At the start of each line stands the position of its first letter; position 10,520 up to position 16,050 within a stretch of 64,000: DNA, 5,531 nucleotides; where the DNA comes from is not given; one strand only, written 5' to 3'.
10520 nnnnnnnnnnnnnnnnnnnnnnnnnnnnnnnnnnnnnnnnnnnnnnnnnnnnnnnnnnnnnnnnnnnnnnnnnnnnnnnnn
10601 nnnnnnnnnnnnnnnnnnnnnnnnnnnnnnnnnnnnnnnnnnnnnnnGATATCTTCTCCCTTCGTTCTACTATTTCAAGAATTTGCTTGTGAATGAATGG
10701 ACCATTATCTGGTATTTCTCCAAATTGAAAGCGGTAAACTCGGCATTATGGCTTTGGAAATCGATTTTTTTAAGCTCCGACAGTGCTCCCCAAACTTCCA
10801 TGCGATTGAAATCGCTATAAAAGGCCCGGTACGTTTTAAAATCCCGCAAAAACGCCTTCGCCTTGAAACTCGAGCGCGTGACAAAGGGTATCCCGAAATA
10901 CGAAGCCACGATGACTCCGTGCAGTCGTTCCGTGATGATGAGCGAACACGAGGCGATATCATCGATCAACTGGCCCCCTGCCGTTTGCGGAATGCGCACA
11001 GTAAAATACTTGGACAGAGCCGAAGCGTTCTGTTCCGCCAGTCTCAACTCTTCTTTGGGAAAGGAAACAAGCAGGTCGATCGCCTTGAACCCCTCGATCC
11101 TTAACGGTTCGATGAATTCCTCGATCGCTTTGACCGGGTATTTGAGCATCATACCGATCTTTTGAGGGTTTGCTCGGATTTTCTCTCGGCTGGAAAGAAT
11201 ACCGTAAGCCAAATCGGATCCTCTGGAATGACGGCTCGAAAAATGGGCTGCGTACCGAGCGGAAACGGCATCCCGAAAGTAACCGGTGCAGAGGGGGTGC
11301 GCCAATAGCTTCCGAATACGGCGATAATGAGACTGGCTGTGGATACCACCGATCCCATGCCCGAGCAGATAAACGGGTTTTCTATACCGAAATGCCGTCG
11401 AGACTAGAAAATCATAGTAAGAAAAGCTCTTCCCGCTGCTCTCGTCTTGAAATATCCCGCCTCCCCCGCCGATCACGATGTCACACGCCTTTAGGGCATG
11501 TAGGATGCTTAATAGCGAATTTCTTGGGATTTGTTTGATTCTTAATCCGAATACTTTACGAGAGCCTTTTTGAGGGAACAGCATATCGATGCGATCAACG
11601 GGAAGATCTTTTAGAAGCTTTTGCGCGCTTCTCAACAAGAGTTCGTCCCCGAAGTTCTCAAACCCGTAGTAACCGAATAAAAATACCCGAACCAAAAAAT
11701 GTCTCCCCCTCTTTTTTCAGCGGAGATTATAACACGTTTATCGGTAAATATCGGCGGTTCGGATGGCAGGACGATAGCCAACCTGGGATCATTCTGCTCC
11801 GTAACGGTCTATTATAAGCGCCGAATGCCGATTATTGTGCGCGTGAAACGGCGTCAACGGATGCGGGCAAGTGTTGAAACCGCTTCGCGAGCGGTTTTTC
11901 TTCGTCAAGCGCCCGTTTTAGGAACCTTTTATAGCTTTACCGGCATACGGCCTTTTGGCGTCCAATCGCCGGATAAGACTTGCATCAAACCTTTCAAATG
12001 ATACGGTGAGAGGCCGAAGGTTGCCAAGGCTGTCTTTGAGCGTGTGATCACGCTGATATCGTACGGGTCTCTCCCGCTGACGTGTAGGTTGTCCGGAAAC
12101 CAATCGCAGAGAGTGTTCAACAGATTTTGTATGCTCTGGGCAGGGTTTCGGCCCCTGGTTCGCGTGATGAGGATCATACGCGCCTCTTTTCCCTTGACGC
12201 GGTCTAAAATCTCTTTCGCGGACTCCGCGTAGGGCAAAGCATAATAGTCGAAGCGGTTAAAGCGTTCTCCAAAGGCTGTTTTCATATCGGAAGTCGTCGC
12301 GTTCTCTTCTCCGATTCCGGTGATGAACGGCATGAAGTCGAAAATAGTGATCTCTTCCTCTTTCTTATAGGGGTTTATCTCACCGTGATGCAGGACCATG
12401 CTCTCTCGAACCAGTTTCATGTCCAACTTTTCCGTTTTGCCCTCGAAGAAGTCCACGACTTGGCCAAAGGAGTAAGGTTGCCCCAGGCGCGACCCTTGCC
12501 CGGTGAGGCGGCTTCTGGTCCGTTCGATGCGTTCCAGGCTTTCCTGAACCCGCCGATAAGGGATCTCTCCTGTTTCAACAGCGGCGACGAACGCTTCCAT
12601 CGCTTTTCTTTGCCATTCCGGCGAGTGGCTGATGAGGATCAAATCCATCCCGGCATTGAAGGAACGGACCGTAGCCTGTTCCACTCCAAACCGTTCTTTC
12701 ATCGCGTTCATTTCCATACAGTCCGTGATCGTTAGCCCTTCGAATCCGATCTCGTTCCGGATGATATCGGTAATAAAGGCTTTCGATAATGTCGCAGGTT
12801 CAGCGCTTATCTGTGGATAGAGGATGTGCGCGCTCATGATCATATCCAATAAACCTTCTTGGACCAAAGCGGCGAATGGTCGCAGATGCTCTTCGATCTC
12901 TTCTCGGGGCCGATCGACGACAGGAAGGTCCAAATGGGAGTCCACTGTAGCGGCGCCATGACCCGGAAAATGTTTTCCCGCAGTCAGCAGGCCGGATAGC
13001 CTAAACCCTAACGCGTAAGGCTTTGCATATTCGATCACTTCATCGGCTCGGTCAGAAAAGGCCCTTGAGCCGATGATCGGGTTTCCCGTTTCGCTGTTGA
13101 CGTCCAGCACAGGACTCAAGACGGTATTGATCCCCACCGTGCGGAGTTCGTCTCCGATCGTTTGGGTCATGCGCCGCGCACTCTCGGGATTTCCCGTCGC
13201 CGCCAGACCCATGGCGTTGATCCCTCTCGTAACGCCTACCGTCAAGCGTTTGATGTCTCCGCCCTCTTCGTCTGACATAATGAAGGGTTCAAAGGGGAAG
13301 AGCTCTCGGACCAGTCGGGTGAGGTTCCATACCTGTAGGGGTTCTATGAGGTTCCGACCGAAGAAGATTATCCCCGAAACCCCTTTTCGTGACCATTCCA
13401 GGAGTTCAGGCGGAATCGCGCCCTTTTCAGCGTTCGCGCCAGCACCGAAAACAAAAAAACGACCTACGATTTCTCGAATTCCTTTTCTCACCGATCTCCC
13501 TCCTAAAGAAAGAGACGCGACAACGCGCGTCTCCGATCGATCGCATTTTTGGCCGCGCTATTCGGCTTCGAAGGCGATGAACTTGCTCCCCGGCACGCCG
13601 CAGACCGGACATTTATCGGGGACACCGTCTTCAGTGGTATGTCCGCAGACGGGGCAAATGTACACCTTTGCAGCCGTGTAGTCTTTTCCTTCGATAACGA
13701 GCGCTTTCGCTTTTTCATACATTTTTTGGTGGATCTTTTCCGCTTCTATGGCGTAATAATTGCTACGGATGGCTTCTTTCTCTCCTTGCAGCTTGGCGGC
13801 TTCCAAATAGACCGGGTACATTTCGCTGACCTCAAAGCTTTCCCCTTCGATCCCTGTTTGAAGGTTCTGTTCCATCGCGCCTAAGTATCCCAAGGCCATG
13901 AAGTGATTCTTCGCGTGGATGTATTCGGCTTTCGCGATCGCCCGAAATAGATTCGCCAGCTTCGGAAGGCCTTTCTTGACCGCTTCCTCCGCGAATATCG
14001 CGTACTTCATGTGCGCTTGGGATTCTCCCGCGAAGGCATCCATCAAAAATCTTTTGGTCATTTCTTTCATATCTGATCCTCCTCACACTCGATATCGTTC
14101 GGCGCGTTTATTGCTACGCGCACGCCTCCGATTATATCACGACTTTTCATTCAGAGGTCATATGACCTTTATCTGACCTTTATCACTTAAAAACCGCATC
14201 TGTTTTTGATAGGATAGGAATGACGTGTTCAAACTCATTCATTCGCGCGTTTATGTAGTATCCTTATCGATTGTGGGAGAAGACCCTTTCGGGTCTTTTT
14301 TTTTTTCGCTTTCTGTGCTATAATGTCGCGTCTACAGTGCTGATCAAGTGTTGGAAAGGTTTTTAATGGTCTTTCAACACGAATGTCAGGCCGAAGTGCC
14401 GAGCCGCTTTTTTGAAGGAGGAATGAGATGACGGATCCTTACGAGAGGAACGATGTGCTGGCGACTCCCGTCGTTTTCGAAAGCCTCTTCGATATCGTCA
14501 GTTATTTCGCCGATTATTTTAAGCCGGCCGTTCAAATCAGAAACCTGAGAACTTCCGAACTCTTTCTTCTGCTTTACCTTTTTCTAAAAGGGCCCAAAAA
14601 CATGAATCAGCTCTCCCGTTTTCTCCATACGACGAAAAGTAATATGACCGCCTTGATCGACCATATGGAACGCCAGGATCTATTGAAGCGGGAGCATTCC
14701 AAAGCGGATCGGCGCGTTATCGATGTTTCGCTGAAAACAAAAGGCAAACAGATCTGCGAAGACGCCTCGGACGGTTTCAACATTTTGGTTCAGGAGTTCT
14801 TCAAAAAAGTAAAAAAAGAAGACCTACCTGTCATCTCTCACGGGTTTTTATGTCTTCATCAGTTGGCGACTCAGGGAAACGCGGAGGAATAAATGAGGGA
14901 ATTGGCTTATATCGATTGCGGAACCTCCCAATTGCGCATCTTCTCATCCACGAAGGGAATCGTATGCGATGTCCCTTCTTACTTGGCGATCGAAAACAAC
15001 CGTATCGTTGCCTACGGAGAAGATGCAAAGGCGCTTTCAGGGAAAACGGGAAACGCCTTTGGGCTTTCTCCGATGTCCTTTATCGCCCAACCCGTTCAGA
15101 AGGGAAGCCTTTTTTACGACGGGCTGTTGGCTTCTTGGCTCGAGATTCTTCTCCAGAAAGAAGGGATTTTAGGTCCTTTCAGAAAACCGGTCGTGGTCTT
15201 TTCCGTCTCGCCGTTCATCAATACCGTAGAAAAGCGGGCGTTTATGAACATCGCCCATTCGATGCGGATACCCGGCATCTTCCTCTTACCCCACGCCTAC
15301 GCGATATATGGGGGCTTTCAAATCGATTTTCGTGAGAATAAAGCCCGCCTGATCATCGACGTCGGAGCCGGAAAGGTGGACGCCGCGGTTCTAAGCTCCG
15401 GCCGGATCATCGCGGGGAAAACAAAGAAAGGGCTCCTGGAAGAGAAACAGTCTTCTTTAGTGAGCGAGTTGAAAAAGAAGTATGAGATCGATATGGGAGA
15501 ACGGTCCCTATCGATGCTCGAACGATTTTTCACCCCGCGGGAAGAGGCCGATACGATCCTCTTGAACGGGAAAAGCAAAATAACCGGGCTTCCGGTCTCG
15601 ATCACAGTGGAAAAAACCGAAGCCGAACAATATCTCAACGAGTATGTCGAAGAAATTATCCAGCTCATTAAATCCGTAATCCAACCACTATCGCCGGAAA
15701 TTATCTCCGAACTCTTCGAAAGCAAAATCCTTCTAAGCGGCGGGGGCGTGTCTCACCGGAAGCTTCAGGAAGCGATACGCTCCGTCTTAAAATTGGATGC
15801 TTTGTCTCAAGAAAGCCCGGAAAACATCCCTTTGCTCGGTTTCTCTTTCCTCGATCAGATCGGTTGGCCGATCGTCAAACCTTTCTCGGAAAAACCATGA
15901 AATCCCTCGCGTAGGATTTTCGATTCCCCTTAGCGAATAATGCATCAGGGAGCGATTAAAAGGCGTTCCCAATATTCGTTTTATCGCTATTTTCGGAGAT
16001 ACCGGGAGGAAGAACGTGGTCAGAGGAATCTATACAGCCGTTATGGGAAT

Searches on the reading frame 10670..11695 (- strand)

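Call 47: search_protein_families(library=pfam, proteins=[window:10670-11695:-], max_evalue=0.0001)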
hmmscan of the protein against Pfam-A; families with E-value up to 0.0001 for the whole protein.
window:10670-11695:- (341 aa): 1 family
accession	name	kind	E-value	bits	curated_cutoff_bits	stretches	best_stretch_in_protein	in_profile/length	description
PF04230.19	PS_pyruv_trans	-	1.1e-24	88.2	25.3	1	14-272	1-274/280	Polysaccharide pyruvyl transferase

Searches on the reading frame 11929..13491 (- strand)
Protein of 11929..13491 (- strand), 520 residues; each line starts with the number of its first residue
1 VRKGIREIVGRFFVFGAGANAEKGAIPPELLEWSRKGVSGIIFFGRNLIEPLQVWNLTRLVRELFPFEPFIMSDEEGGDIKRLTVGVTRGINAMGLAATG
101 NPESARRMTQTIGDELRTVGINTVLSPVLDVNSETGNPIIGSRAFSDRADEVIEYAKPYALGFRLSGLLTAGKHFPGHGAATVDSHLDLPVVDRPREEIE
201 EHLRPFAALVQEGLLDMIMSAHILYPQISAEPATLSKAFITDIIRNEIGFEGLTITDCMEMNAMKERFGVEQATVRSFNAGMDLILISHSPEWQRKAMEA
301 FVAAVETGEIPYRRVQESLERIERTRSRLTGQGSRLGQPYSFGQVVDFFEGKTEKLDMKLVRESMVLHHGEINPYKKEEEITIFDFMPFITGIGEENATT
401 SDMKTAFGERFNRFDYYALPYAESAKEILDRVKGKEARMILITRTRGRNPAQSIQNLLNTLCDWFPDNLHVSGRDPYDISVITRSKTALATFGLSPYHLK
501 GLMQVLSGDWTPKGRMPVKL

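Call 47: search_protein_families(library=pfam, proteins=[window:11929-13491:-], max_evalue=0.0001)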
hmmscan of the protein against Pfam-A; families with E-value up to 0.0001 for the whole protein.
window:11929-13491:- (520 aa): 1 family
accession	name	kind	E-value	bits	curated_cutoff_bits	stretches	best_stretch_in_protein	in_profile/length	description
PF00933.27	Glyco_hydro_3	-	8.7e-68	229.5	27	1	35-324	26-315/316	Glycosyl hydrolase family 3 N terminal domain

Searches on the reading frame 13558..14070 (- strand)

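Call 47: search_protein_families(library=pfam, proteins=[window:13558-14070:-], max_evalue=0.0001)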
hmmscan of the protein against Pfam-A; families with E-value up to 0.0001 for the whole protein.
window:13558-14070:- (170 aa): 2 families
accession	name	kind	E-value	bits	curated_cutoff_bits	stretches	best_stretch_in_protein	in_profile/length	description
PF02915.23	Rubrerythrin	-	1.4e-22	80.9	22.8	1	8-121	2-136/137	Rubrerythrin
PF21349.2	RUBY_RBDX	-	5.8e-10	38.9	26.5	1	137-164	1-29/30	Rubrerythrin, rubredoxin-like domain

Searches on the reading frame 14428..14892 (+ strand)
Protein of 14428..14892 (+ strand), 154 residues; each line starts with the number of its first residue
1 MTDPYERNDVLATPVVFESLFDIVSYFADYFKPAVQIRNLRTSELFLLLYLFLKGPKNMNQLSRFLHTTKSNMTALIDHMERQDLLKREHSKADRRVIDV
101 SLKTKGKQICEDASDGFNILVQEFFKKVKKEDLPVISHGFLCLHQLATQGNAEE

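Call 47: search_protein_families(library=pfam, proteins=[window:14428-14892:+], max_evalue=0.0001)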
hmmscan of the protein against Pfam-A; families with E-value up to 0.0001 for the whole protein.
window:14428-14892:+ (154 aa): 4 families
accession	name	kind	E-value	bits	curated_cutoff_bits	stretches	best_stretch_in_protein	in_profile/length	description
PF01047.28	MarR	-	4.7e-11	42.9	24.6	1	43-97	4-58/59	MarR family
PF12802.13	MarR_2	-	8.6e-09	35.9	27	1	46-96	9-60/61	MarR family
PF22381.2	Staph_reg_Sar_Rot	-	1.7e-07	31.6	27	1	31-112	3-84/85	Transcriptional regulator SarA/Rot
PF13463.12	HTH_27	-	1.3e-05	25.9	22.2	1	42-101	3-63/68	Winged helix DNA-binding domain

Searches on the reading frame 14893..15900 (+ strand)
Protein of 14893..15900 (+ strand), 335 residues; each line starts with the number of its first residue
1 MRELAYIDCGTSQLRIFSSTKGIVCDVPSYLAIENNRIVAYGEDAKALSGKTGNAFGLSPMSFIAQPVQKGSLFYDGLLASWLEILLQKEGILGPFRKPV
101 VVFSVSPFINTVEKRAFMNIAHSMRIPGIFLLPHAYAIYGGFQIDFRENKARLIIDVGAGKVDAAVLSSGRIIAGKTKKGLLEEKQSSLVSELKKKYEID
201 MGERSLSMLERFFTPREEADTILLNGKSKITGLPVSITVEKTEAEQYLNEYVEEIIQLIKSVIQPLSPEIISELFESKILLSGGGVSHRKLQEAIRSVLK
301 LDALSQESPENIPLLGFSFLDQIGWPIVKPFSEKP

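Call 47: search_protein_families(library=pfam, proteins=[window:14893-15900:+], max_evalue=0.0001)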
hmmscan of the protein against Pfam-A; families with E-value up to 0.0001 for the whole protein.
window:14893-15900:+ (335 aa): 1 family
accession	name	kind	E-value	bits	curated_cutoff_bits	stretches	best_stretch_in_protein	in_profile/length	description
PF06723.19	MreB_Mbl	-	2e-39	135.8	27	1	7-315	6-313/327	MreB/Mbl protein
